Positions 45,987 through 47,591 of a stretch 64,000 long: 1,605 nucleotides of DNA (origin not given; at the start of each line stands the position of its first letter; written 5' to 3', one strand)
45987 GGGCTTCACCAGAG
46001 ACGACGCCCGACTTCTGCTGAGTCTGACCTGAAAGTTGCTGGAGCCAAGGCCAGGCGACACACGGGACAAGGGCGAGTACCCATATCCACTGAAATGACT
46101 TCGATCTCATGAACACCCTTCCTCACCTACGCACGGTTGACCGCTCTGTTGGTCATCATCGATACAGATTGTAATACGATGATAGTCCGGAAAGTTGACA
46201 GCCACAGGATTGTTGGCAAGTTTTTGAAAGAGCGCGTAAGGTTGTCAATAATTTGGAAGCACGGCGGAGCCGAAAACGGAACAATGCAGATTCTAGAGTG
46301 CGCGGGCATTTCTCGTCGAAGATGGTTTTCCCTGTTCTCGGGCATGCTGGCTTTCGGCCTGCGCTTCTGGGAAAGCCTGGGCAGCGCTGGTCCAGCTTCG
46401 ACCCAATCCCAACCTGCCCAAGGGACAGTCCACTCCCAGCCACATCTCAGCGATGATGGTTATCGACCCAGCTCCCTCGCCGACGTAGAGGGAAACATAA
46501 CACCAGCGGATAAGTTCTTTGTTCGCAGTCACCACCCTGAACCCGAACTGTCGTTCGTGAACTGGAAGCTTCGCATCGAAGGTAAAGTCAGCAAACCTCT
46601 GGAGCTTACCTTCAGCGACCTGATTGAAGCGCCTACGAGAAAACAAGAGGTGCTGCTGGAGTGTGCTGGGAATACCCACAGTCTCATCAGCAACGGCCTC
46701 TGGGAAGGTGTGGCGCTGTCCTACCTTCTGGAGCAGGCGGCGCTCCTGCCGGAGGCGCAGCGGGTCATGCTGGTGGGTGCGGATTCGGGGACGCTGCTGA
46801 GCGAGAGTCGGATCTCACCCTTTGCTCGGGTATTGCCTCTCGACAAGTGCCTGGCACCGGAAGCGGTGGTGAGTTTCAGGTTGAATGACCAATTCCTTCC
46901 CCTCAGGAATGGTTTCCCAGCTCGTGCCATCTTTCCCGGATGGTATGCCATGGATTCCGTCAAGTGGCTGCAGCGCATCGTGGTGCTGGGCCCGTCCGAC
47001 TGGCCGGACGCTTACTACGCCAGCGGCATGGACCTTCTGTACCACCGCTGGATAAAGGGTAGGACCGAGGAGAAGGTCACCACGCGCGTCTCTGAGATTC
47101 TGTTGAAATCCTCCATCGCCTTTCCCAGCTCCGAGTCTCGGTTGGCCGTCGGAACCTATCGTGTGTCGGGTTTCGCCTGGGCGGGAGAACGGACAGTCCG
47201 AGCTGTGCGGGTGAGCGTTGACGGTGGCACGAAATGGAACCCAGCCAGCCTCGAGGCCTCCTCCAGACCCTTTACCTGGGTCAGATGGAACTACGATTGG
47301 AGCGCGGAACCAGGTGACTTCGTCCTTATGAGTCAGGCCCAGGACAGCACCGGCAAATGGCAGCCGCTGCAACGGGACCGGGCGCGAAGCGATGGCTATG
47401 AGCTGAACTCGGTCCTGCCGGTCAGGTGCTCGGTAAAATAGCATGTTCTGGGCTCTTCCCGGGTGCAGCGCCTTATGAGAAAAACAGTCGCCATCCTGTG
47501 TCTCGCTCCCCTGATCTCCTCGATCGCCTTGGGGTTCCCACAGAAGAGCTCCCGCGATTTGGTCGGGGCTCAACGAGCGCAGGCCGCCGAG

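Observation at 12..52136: Three-fold GH33 sialidase expansion together with a BNR protein, a deacetylase fusion and a DHDPS-family lyase in an Acidobacteria-like genome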

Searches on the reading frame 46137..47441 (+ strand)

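Call 13: search_protein_families(library=pfam, proteins=[window:46137-47441:+], max_evalue=0.001)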
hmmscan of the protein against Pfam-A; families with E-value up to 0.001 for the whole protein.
window:46137-47441:+ (434 aa): 2 families
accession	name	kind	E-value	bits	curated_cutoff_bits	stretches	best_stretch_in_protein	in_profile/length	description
PF00174.25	Oxidored_molyb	-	3.6e-35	121.5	24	1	134-284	3-161/169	Oxidoreductase molybdopterin binding domain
PF03404.22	Mo-co_dimer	-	8.4e-09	36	22.7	1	320-411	6-116/138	Mo-co oxidoreductase dimerisation domain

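Call 87: search_protein_families(library=ncbifam, proteins=[window:46137-47441:+], max_evalue=0.00001)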
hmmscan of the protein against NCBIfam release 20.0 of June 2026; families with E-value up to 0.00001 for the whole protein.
window:46137-47441:+ (434 aa): 4 families
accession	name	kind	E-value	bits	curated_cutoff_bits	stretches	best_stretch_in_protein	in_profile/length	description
TIGR04555.1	sulfite_DH_soxC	equivalog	3.4e-51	174.5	420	1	111-420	77-384/408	sulfite dehydrogenase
NF052245.1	SorA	equivalog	2.5e-43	148.3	600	1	118-430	67-393/396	SorA family sulfite dehydrogenase catalytic subunit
NF052247.1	SorT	equivalog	2.5e-30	105.6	570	1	118-425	61-377/387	SorT family sulfite dehydrogenase catalytic subunit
NF003767.0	PRK05363.1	equivalog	3.2e-10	39.8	207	1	137-283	95-245/320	protein-methionine-sulfoxide reductase catalytic subunit MsrP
